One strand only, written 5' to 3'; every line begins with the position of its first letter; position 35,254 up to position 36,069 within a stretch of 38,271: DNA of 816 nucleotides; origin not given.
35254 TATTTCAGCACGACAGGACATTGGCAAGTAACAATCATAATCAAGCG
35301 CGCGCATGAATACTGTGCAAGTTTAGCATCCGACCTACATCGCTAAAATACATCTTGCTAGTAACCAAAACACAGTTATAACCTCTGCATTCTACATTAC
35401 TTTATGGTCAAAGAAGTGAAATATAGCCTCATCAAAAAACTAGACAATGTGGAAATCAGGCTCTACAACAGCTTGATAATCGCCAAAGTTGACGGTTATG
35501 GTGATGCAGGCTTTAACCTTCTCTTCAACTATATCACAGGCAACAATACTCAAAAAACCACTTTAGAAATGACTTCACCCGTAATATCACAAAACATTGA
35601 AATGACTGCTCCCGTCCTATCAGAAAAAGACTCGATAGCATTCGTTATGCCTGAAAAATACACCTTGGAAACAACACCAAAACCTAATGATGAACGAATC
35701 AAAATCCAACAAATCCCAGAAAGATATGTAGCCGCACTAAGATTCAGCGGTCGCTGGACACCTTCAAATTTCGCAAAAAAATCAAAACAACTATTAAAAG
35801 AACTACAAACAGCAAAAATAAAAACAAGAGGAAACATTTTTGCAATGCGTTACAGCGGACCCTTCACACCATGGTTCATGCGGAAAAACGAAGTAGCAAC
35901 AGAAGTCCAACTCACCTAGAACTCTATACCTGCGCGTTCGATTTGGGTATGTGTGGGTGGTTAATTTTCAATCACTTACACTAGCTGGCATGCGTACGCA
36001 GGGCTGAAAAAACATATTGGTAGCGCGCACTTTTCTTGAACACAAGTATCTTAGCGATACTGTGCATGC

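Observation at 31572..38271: tRNA-Trp-linked integrase island carrying two unrelated rhodopsins plus a SOUL haem-binding protein and a CPBP-like membrane protein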

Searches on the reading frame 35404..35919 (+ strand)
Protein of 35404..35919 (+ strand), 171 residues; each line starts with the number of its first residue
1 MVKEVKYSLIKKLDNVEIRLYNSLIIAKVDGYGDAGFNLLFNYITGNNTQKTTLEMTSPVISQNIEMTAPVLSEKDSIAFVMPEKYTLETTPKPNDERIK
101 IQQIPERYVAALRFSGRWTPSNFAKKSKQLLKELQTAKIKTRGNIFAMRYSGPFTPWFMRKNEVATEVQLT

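Call 6: search_protein_families(library=pfam, proteins=[window:35404-35919:+], max_evalue=0.1)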
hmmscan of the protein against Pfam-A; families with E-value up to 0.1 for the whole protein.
window:35404-35919:+ (171 aa): 1 family
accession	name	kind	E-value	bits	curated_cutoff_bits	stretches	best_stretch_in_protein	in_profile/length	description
PF04832.17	SOUL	-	5.4e-41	140.9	27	1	3-166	2-172/173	SOUL heme-binding protein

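Call 41: search_solved_structures(query=window:35404-35919:+, max_evalue=0.01, show_alignments=1)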
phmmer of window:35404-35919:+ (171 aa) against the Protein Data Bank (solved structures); distinct sequences matched with E-value up to 0.01: 10.
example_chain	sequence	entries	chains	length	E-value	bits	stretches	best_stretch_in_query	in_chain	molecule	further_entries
7oon_A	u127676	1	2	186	4.9e-05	26.3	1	40-164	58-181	Heme-binding protein 1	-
2hva_A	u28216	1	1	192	5.4e-05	26.1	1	40-164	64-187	Heme-binding protein 1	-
4a1m_A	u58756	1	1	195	5.7e-05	26.1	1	40-164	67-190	HEME-BINDING PROTEIN 1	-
2gov_A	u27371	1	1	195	5.7e-05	26.1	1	40-164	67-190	Heme-binding protein 1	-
4ayz_B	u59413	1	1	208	0.00072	22.5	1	34-146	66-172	HEME-BINDING PROTEIN 2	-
7ong_A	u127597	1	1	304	0.00074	22.4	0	15-63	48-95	SAKe6BE-L1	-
5gqq_A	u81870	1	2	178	0.00098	22.1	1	34-146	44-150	Heme-binding protein 2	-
3r8j_A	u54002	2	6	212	0.0013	21.7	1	34-146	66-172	Heme-binding protein 2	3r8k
4ayz_A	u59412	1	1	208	0.0013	21.6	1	34-146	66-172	HEME-BINDING PROTEIN 2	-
4b0y_A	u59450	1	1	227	0.0017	21.3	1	34-146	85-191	HEME-BINDING PROTEIN 2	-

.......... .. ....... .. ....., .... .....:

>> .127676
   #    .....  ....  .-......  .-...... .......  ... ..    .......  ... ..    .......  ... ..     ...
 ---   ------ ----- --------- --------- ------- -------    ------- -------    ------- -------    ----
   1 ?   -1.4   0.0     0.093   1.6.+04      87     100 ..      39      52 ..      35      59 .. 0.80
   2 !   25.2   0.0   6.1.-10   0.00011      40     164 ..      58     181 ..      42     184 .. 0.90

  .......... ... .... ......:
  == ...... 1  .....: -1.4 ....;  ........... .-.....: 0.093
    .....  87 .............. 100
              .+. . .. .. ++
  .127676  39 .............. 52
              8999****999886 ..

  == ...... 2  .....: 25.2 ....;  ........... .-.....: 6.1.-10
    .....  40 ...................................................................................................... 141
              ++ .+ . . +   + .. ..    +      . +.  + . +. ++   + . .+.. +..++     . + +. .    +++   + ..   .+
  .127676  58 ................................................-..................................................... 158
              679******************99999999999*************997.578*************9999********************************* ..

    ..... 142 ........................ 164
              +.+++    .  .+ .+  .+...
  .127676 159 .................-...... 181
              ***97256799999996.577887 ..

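Call 46: find_homologous_proteins(query=window:35404-35919:+, max_evalue=1e-10)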
Query window:35404-35919:+ (171 aa): 731 proteins with E <= 1e-10 among 760 candidates; the best 120 are listed.
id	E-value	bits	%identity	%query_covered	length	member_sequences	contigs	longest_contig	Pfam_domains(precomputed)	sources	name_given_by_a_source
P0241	3.7e-101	353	95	100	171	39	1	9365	PF04832.18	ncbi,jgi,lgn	jgi:hypothetical protein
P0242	4.8e-99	346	92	100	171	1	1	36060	PF04832.18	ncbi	-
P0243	1.0e-97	342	92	100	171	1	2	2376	PF04832.18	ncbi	-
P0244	1.7e-95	335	91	100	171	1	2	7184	PF04832.18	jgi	-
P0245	2.6e-95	334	89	100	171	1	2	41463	PF04832.18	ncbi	-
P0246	5.3e-95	333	88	100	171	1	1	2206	PF04832.18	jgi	jgi:effector-binding domain-containing protein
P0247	1.8e-93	328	90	99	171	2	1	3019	PF04832.18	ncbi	-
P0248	7.8e-92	323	85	100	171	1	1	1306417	PF04832.18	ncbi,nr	ncbi:MAG: heme-binding protein [Candidatus Bathyarchaeota archaeon]|nr:MAG: heme-binding protein [Ca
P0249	9.2e-92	323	86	100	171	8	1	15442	PF04832.18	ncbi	-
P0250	4.0e-91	321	85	100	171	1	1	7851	PF04832.18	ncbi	-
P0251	1.4e-89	316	83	99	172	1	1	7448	PF04832.18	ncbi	-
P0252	2.5e-89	315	84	99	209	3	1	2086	PF04832.18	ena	-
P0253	2.9e-89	315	83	99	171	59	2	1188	PF04832.18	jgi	jgi:hypothetical protein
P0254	4.3e-89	314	83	99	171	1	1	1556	PF04832.18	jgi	jgi:effector-binding domain-containing protein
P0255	5.5e-89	314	82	99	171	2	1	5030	PF04832.18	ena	-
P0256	1.3e-88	312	82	99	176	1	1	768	PF04832.18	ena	-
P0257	2.2e-88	312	82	99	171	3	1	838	PF04832.18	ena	-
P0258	2.5e-88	312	83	99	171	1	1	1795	PF04832.18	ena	-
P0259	5.4e-88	310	82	99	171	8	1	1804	PF04832.18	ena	-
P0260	1.3e-87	309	81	99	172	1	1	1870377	PF04832.18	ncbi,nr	ncbi:MAG: heme-binding protein [Candidatus Bathyarchaeota archaeon]|nr:MAG: heme-binding protein [Ca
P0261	1.4e-87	309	88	100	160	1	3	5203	PF04832.18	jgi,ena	-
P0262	3.1e-87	308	80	99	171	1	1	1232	PF04832.18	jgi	-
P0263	3.4e-87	308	80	99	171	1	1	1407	PF04832.18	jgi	-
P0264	5.7e-87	307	81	99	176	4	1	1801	PF04832.18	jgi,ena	-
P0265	2.7e-86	305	80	99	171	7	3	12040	PF04832.18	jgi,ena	-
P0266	2.9e-86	305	81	99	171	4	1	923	PF04832.18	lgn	-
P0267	3.3e-86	305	80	99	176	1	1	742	PF04832.18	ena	-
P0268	7.1e-86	304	81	100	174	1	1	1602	PF04832.18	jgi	jgi:hypothetical protein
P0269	7.6e-86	304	80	99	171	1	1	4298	PF04832.18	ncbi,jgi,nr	ncbi:MAG: heme-binding protein [Phycisphaerae bacterium]|jgi:hypothetical protein|nr:heme-binding pr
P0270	1.0e-85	303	81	99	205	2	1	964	PF04832.18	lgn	-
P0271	4.6e-85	301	80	100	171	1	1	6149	PF04832.18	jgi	jgi:hypothetical protein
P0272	5.8e-85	301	79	99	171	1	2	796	PF04832.18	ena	-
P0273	6.7e-85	300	79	100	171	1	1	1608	PF04832.18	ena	-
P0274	2.2e-84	299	79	99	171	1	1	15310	PF04832.18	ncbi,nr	ncbi:MAG: heme-binding protein [Candidatus Bathyarchaeota archaeon]|nr:heme-binding protein [Candida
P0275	3.9e-84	298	79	99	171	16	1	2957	PF04832.18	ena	-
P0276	4.3e-84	298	78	100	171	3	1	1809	PF04832.18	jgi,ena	-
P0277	6.0e-84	297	78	99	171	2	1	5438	PF04832.18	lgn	-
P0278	9.6e-84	297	79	100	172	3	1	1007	PF04832.18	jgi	jgi:hypothetical protein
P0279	1.2e-83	296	79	99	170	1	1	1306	PF04832.18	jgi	-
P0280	1.6e-83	296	77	100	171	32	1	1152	PF04832.18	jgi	jgi:effector-binding domain-containing protein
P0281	2.0e-83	296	79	99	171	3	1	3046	PF04832.18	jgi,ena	-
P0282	2.7e-83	295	77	98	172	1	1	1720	PF04832.18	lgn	-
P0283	2.8e-83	295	76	100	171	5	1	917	PF04832.18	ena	-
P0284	2.9e-83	295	78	99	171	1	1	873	PF04832.18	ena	-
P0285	3.1e-83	295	78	99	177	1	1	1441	PF04832.18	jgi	jgi:hypothetical protein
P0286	4.4e-83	295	79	99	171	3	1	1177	PF04832.18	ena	-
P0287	6.3e-83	294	77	99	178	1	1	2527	PF04832.18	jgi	jgi:hypothetical protein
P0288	9.9e-83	293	76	99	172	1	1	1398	PF04832.18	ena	-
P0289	1.1e-82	293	76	98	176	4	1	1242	PF04832.18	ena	-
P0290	1.5e-82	293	77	99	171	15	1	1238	PF04832.18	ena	-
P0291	1.9e-82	293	87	100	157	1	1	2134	PF04832.18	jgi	jgi:hypothetical protein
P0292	1.9e-82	293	79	99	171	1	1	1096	PF04832.18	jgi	-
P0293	2.0e-82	292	78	99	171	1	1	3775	PF04832.18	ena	-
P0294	3.4e-82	292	78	99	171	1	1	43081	PF04832.18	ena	-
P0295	5.6e-82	291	78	99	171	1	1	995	PF04832.18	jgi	jgi:hypothetical protein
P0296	6.5e-82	291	75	99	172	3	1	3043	PF04832.18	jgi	jgi:hypothetical protein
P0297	7.4e-82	291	78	99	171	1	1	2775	PF04832.18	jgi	jgi:hypothetical protein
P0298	8.3e-82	290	78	99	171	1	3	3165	PF04832.18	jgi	jgi:hypothetical protein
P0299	1.4e-81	290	78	99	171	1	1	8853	PF04832.18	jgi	jgi:hypothetical protein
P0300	1.7e-81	289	77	99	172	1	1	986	PF04832.18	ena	-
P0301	2.3e-81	289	76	100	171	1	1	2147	PF04832.18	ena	-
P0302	2.7e-81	289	76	99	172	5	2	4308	PF04832.18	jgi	jgi:hypothetical protein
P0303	2.7e-81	289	76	99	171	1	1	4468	PF04832.18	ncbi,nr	ncbi:heme-binding protein [Candidatus Bathyarchaeota archaeon]|nr:heme-binding protein [Candidatus B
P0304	3.9e-81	288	76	99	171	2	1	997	PF04832.18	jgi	jgi:hypothetical protein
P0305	6.0e-81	288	77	99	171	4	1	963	PF04832.18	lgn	-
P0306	6.6e-81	287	76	99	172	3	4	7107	PF04832.18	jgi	jgi:hypothetical protein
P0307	6.7e-81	287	74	99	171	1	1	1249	PF04832.18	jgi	jgi:hypothetical protein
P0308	7.7e-81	287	75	98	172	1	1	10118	PF04832.18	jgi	jgi:hypothetical protein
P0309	1.0e-80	287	76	100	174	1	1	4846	PF04832.18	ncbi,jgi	ncbi:MAG: heme-binding protein [Candidatus Bathyarchaeota archaeon]|jgi:effector-binding domain-cont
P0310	1.3e-80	287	76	99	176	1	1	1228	PF04832.18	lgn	-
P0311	1.9e-80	286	76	98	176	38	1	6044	PF04832.18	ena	-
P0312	2.5e-80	286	80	100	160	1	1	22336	PF04832.18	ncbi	-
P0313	3.2e-80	285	75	99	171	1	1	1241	PF04832.18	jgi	-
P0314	4.9e-80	285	75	99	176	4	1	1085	PF04832.18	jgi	jgi:hypothetical protein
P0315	5.2e-80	285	76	99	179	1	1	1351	PF04832.18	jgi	jgi:hypothetical protein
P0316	2.5e-79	282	74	99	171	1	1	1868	PF04832.18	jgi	jgi:hypothetical protein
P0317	3.1e-79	282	75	99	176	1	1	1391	PF04832.18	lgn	-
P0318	3.6e-79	282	74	98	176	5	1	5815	PF04832.18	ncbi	-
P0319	4.3e-79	282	74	99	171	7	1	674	PF04832.18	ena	-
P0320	8.0e-79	281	73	99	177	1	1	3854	PF04832.18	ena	-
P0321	1.1e-78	280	73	99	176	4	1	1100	PF04832.18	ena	-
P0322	2.9e-78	279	72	99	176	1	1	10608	PF04832.18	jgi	-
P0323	3.8e-78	278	74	99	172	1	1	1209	PF04832.18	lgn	-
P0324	4.9e-78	278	74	99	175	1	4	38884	PF04832.18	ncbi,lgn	-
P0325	5.6e-78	278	70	100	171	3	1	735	PF04832.18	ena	-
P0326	7.7e-78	278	73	98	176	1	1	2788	PF04832.18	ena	-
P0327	9.8e-78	277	73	98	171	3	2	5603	PF04832.18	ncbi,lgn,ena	-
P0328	9.9e-78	277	72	99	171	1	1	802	PF04832.18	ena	-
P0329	1.1e-77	277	72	99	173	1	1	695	PF04832.18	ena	-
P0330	1.1e-77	277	71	99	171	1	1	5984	PF04832.18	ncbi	ncbi:MAG: heme-binding protein [Candidatus Bathyarchaeota archaeon]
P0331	1.3e-77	277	73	99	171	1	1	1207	PF04832.18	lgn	-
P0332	1.3e-77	277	71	99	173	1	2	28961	PF04832.18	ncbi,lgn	-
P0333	4.4e-77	275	71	98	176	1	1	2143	PF04832.18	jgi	jgi:hypothetical protein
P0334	9.6e-77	274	69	99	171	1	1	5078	PF04832.18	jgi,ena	jgi:hypothetical protein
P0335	1.2e-76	274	72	99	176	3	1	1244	PF04832.18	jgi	-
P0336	1.9e-76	273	69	99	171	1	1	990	PF04832.18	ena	-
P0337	3.3e-76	272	69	99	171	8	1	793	PF04832.18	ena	-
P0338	4.3e-76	272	72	99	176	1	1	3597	PF04832.18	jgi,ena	-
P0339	6.5e-76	271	72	99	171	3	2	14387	PF04832.18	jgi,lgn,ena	-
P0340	1.7e-75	270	69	99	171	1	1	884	PF04832.18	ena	-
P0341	2.1e-75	270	69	99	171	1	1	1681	PF04832.18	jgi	jgi:hypothetical protein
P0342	2.2e-75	270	70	99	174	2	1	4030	PF04832.18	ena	-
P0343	2.6e-75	269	69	99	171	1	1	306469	PF04832.18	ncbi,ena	-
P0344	2.9e-75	269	70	99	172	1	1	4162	PF04832.18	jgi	jgi:hypothetical protein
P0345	5.1e-75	268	68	99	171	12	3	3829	PF04832.18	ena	-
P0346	3.2e-73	263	67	99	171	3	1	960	PF04832.18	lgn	-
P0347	4.4e-73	262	70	100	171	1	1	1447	PF04832.18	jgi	jgi:hypothetical protein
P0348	4.6e-73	262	75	99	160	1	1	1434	PF04832.18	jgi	jgi:hypothetical protein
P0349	1.8e-72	260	69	99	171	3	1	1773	PF04832.18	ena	-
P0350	2.3e-72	260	74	99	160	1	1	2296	PF04832.18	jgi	jgi:effector-binding domain-containing protein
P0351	2.7e-72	260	75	99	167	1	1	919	PF04832.18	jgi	jgi:hypothetical protein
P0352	4.3e-72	259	68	100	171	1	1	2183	PF04832.18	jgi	jgi:hypothetical protein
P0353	5.8e-72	258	74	99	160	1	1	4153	PF04832.18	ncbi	-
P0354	2.5e-71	256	77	87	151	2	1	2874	PF04832.18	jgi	jgi:effector-binding domain-containing protein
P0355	2.5e-71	256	67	100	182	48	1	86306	PF04832.18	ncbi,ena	-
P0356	2.7e-71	256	66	99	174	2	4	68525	PF04832.18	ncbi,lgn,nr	ncbi:MAG: heme-binding protein [Candidatus Methylarchaceae archaeon HK01B]|nr:heme-binding protein [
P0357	3.5e-71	256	72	98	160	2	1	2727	PF04832.18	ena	-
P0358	3.7e-71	256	74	99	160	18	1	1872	PF04832.18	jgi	jgi:hypothetical protein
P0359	5.0e-71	255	73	99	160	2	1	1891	PF04832.18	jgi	jgi:effector-binding domain-containing protein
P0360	1.6e-70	254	65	100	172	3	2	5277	PF04832.18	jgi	jgi:hypothetical protein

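Call 47: find_encoding_contigs(protein=P0241, flank=8000, max_places=6)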
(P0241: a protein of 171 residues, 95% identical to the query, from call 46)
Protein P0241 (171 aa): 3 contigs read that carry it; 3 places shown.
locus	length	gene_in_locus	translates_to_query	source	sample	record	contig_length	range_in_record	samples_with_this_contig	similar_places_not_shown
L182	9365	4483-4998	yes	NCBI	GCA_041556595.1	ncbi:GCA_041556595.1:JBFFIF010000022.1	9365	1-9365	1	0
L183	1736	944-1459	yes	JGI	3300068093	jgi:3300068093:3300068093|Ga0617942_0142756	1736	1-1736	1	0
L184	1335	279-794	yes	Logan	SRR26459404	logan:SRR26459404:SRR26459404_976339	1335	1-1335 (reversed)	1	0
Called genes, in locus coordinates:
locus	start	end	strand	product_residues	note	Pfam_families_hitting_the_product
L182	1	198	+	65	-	?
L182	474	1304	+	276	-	PF18761:Heliorhodopsin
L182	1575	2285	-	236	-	PF02660:G3P_acyltransf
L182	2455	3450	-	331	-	PF01326:PPDK_N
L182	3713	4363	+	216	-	PF01036:Bac_rhodopsin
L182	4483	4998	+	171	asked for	PF04832:SOUL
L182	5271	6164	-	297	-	PF03851:UvdE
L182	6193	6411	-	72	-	-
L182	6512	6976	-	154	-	PF12638:Staygreen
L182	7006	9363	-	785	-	?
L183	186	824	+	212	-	PF01036:Bac_rhodopsin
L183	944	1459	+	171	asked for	PF04832:SOUL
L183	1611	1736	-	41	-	?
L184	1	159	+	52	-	?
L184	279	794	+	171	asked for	PF04832:SOUL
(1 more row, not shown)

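Call 48: find_encoding_contigs(protein=P0245, flank=8000, max_places=3)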
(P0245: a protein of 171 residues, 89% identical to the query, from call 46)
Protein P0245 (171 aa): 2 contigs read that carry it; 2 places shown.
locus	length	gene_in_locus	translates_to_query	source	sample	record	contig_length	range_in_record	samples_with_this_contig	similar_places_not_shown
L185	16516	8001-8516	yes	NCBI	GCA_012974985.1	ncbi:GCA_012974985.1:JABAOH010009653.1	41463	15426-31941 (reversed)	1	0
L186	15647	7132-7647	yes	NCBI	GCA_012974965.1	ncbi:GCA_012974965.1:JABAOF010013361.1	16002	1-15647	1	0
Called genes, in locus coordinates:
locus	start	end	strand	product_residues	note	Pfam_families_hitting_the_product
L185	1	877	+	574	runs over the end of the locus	PF02538:Hydantoinase_B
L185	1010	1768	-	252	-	PF02596:DUF169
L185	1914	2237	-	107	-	-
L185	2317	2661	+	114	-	PF26351:DUF8091 (weak)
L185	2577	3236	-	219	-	PF00857:Isochorismatase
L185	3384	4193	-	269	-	PF12690:BsuPI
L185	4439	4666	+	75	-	-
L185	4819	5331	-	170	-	PF19540:DUF6064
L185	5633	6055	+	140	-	-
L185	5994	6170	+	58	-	-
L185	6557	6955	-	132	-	-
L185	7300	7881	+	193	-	PF01036:Bac_rhodopsin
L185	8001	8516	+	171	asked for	PF04832:SOUL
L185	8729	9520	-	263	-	PF00795:CN_hydrolase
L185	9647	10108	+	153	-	PF26247:DUF8058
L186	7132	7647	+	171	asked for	PF04832:SOUL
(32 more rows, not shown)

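Call 49: find_encoding_contigs(protein=P0248, flank=8000, max_places=2)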
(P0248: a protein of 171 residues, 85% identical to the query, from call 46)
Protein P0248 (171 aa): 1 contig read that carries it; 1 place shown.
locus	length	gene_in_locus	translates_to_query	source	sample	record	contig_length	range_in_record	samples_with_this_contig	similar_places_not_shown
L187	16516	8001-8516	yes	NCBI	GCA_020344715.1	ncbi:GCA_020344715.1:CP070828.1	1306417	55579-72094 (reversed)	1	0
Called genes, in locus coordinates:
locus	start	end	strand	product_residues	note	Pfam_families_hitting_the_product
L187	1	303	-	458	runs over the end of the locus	PF01523:PmbA_TldD_1st, PF19290:PmbA_TldD_2nd, PF19289:PmbA_TldD_3rd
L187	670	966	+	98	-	PF01918:Alba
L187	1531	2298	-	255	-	-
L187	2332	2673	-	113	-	-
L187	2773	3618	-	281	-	PF00149:Metallophos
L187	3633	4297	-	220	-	PF00459:Inositol_P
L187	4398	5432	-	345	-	PF00586:AIRS, PF02769:AIRS_C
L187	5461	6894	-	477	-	PF06849:DUF1246, PF06973:DUF1297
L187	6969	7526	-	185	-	PF01259:SAICAR_synt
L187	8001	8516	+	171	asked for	PF04832:SOUL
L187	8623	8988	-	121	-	PF00903:Glyoxalase, PF12681:Glyoxalase_2, PF18029:Glyoxalase_6 (weak)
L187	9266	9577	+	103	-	-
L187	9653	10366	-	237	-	PF03372:Exo_endo_phos (weak)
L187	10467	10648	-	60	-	PF01025:GrpE (weak)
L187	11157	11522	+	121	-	-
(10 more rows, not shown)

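Call 70: search_protein_families(library=ncbifam, proteins=[window:35404-35919:+], max_evalue=0.01)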
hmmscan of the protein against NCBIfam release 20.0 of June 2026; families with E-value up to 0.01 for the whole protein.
window:35404-35919:+ (171 aa): 1 family
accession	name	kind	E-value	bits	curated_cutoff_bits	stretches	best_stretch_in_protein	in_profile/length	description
NF011817.0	PRK15289.1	equivalog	0.0008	19.2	203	0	5-51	128-174/190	chaperone-usher fimbrial major subunit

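Call 93: find_encoding_contigs(protein=P0260, flank=7000, max_places=2)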
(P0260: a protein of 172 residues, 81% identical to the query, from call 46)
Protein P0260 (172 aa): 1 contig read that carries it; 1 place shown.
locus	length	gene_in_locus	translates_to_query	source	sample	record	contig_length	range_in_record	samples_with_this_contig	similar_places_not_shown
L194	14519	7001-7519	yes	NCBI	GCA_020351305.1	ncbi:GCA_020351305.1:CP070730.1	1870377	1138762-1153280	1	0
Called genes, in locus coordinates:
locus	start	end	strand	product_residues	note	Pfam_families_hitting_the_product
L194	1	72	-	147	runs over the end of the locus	-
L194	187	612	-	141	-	-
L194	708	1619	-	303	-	PF03851:UvdE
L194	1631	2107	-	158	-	PF12900:Pyridox_ox_2, PF01243:PNPOx_N (weak)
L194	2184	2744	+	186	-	PF20122:DUF6512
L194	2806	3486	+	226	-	PF18916:Lycopene_cyc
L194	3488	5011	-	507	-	PF00070:Pyr_redox (faint), PF01266:DAO (weak), PF03486:HI0933_like (faint), PF07992:Pyr_redox_2 (faint), PF13450:NAD_binding_8, PF01593:Amino_oxidase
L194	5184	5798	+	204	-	PF01976:DUF116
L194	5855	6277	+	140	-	PF04116:FA_hydroxylase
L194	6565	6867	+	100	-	PF01036:Bac_rhodopsin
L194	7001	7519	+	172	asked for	PF04832:SOUL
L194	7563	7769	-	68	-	PF08349:DUF1722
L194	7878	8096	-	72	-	-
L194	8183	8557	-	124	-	-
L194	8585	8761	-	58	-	-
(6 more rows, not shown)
